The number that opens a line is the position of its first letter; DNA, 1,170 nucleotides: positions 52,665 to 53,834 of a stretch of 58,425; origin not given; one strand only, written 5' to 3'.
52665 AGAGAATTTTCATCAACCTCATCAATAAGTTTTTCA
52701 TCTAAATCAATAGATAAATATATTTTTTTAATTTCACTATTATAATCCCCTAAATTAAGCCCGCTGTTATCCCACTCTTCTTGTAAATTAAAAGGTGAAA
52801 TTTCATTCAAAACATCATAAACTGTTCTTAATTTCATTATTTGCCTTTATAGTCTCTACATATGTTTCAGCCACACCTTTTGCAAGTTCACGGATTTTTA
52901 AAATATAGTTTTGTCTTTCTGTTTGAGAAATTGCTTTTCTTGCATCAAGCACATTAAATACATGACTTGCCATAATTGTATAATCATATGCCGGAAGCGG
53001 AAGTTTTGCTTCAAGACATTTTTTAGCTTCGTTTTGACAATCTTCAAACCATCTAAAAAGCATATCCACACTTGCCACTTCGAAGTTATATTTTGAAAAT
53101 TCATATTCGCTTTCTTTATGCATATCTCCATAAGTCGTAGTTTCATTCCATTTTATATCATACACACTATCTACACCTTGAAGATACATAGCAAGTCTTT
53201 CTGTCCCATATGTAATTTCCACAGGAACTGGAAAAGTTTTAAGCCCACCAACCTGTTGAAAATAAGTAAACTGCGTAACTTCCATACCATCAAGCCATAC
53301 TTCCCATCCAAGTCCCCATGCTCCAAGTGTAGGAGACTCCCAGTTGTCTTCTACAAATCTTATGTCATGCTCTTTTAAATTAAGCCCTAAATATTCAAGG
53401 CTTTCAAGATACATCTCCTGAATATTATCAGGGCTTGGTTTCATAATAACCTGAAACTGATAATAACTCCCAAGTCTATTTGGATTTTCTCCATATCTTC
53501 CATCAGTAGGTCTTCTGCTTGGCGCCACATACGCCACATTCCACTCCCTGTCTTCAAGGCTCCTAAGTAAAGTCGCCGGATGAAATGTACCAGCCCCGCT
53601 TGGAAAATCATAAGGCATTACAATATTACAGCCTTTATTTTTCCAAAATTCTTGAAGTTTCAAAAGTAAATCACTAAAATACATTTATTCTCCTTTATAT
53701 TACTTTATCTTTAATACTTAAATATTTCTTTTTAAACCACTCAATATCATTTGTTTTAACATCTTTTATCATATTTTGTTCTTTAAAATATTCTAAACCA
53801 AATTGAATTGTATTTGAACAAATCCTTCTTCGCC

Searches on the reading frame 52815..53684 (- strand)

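Call 3: search_protein_families(library=pfam, proteins=[window:52815-53684:-], max_evalue=1)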
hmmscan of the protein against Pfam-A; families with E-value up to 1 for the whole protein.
window:52815-53684:- (289 aa): 1 family
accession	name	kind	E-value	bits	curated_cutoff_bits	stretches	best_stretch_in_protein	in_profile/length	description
PF02091.20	tRNA-synt_2e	-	4.8e-144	479.2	27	1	3-278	1-276/278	Glycyl-tRNA synthetase alpha subunit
